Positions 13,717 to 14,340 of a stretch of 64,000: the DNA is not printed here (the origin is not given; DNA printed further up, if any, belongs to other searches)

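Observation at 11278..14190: Cobalamin riboswitch with promoter and intrinsic attenuator controlling a BtuB-like TonB receptor plus an uncharacterised 107-aa co-transcribed ORF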

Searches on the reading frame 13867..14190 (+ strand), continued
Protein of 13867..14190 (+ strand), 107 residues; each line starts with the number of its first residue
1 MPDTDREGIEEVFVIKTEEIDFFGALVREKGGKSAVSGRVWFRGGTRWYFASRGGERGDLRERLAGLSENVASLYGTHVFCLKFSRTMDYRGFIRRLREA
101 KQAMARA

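Call 86: predict_structure(alignment_id=A2)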
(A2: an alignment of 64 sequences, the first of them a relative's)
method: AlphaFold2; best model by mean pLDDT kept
length: 107 residues; sequences in the alignment: 64
mean_pLDDT: 88.3   pTM: 0.76
mean pLDDT of the five models: 88.3, 87.2, 86.6, 85.4, 77.7
residues with pLDDT >= 90: 67; 70-90: 31; 50-70: 6; < 50: 3
segments of 3 or more residues with pLDDT < 50: none
pLDDT, mean of each block of 10 residues (from residue 1): 71 95 93 91 94 90 96 96 88 84 65
secondary structure, 60 per line:
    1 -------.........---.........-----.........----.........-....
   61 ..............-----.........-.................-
elements in order: E8-16 E20-28 E34-42 E47-55 H57-74 E80-88 H90-106

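Call 88: fold_search(model_id=the predicted structure, library=viral)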
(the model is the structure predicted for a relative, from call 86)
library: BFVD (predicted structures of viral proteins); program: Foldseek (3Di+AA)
matches with E <= 10: 1134; with E <= 0.001: 0
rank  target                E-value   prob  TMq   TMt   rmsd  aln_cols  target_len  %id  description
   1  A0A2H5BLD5            1.8e-02  1.00  0.47  0.18   4.2        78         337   19  Uncharacterized protein [Streptomyces phage AbbeyMikolon]
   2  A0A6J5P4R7            2.2e-02  0.99  0.51  0.40   7.4       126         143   11  Uncharacterized protein [uncultured Caudovirales phage]
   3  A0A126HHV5            2.9e-02  1.00  0.60  0.40   1.2        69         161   14  (no name in the UniProt tables at hand)
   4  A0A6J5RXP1            6.4e-02  0.98  0.48  0.39   4.6        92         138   14  WGR_MMR_like domain containing protein [uncultured Caudovirales phage]
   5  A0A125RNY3            7.5e-02  0.28  0.23  0.18  18.6       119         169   12  (no name in the UniProt tables at hand)
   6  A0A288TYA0            8.4e-02  0.85  0.38  0.42   5.6        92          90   12  Uncharacterized protein [Enterococcus phage EFP01]
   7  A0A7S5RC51            1.1e-01  0.77  0.35  0.17  17.2       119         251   11  (no name in the UniProt tables at hand)
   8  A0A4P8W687            1.2e-01  0.23  0.26  0.17  13.2       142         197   13  (no name in the UniProt tables at hand)
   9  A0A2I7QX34            1.3e-01  0.23  0.24  0.20  17.4       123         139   13  (no name in the UniProt tables at hand)
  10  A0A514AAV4            1.6e-01  0.96  0.37  0.21   4.8        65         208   14  Uncharacterized protein [Bacillus phage Karezi]
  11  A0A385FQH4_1          1.6e-01  0.82  0.39  0.05  14.4        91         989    6  Polyprotein (Fragment) [Culex picorna-like virus 1]
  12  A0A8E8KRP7            1.6e-01  0.23  0.24  0.06  15.6        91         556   12  ORF2 [Bemisia tabaci nege-like virus 1]
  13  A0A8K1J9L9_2          1.8e-01  0.96  0.43  0.05   3.8        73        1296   14  (no name in the UniProt tables at hand)
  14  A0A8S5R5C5            1.8e-01  0.92  0.34  0.51   8.2        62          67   10  Uncharacterized protein [Ackermannviridae sp. ctaCq7]
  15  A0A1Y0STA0            1.8e-01  0.28  0.25  0.21  12.6       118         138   10  Uncharacterized protein [Pseudomonas phage Phabio]
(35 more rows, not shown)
